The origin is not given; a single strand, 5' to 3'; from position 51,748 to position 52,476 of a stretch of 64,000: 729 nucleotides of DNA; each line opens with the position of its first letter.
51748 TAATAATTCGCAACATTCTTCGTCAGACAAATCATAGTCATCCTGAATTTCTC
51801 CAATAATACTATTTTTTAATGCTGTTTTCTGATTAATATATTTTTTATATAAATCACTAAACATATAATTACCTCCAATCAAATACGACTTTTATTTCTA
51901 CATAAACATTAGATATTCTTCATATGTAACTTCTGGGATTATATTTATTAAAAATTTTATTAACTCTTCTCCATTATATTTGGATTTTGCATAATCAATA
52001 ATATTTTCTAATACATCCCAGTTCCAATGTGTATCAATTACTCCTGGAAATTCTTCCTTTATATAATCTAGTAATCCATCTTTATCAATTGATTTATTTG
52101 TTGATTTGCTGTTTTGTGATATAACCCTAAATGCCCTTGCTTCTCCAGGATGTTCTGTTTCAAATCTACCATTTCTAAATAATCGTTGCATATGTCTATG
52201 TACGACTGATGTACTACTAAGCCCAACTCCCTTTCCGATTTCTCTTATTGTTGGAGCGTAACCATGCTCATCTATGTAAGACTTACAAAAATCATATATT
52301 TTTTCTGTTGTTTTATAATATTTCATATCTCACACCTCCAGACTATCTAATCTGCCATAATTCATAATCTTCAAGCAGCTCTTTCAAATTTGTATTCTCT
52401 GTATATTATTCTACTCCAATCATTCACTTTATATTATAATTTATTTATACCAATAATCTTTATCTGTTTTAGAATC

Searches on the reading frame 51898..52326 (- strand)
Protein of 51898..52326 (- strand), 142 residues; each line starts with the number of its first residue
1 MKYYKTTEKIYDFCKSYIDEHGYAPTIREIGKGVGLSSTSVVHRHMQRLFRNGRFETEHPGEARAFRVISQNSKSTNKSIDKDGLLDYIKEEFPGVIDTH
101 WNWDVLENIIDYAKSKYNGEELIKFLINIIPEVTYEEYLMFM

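Call 10: search_protein_families(library=pfam, proteins=[window:51898-52326:-], max_evalue=0.01)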
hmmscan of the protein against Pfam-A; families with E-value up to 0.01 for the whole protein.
window:51898-52326:- (142 aa): 1 family
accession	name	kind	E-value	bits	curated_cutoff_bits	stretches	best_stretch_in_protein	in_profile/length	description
PF01726.22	LexA_DNA_bind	-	7.6e-14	51.7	23.7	1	8-65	9-65/65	LexA DNA binding domain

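Call 11: search_protein_families(library=phrogs, proteins=[window:51898-52326:-], max_evalue=0.001)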
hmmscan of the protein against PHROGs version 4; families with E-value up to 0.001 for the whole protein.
window:51898-52326:- (142 aa): 3 families
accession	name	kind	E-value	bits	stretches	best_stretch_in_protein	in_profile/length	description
phrog_3502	-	unknown function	7.5e-12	46.5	1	8-78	54-123/131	-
phrog_24920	-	unknown function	1.2e-07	32.7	1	4-57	5-58/125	-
phrog_362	-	transcription regulation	5.2e-07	30.9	1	6-80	7-80/106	transcriptional repressor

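Call 60: search_solved_structures(query=window:51898-52326:-, max_evalue=1, show_alignments=3)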
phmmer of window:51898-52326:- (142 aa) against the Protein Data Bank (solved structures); distinct sequences matched with E-value up to 1: 18.
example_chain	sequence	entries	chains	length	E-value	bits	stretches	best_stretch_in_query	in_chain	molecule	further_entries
8s7g_A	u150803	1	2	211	3e-06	30.8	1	9-71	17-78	LexA repressor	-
1lea_A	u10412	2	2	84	0.00027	24.4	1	8-72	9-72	LEXA REPRESSOR DNA BINDING DOMAIN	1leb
1jhf_A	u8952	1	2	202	0.0016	21.9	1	8-72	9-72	LEXA REPRESSOR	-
1jhh_A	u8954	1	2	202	0.0016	21.9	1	8-72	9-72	LEXA REPRESSOR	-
7b5g_A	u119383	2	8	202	0.0016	21.9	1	8-72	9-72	LexA repressor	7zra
3jso_A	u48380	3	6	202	0.0017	21.9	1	8-72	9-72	LexA repressor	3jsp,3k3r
8trg_I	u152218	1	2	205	0.0017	21.8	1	8-72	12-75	LexA repressor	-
7ocj_A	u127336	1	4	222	0.002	21.6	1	8-72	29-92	LexA repressor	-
3k2z_A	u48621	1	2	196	0.026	18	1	7-69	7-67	LexA repressor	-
1yx3_A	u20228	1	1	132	0.31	14.5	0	10-37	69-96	hypothetical protein DsrC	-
7agj_A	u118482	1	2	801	0.36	14.3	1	49-141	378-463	Ribonucleoside-diphosphate reductase subunit alpha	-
3ahz_A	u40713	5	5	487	0.53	13.7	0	6-83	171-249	Beta-glucosidase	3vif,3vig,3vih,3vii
2v4j_C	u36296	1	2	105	0.54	13.7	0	8-39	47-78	SULFITE REDUCTASE, DISSIMILATORY-TYPE SUBUNIT GAMMA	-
9hnh_A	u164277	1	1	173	0.57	13.6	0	105-137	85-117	Chains: A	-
3vik_A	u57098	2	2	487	0.68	13.4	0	7-83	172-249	Beta-glucosidase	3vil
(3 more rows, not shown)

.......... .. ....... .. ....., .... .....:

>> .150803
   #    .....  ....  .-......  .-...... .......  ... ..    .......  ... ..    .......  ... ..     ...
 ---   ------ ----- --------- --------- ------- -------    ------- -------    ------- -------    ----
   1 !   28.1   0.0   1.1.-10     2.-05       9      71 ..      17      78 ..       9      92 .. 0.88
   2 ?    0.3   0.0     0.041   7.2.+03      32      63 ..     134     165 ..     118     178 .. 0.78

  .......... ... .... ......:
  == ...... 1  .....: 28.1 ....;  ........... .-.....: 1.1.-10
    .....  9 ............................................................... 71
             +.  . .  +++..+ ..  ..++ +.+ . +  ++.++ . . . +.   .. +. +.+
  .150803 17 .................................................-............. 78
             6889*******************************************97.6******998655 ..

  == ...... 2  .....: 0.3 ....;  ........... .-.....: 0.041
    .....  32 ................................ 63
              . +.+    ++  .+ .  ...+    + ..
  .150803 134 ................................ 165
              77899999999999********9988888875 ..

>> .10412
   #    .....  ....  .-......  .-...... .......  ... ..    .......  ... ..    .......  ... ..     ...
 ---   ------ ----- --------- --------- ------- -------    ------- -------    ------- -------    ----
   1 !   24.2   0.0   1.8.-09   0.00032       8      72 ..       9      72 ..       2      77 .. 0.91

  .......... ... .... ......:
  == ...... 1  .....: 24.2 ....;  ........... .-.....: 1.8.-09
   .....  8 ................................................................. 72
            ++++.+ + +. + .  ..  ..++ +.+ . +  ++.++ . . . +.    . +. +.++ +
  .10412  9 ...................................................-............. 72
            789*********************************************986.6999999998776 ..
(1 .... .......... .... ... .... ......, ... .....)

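Call 77: find_homologous_proteins(query=window:51898-52326:-, max_evalue=0.001)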
Query window:51898-52326:- (142 aa): 28 proteins with E <= 0.001 among 42 candidates.
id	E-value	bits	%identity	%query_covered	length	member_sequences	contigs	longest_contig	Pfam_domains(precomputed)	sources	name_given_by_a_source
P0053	7.8e-91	320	99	100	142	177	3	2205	PF01726.23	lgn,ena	-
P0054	5.6e-73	262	93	87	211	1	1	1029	PF01726.23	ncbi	-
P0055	1.4e-65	238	97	77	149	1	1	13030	-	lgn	-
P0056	7.3e-45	171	84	68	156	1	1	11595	-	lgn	-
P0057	2.8e-23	101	100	35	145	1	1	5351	-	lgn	-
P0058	1.9e-20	91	84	36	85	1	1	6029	PF01726.23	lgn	-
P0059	2.9e-20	91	68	44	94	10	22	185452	-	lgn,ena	-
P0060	3.3e-18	84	95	30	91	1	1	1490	-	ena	-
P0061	9.2e-18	83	48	66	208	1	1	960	PF13412.13,PF00717.29,PF01726.23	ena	-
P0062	7.4e-15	73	86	30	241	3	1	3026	PF01726.23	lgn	-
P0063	5.2e-11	61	56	43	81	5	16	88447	PF01726.23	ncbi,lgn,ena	-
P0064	8.0e-11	60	62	37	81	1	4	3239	PF01726.23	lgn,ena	-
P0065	9.6e-11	60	57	42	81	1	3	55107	PF01726.23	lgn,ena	-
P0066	1.5e-10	59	57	42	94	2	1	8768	PF01726.23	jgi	jgi:SOS-response transcriptional repressor LexA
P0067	2.6e-10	59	57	42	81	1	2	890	PF01726.23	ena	-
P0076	2.3e-6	46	56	34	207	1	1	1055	PF00717.29,PF01726.23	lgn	-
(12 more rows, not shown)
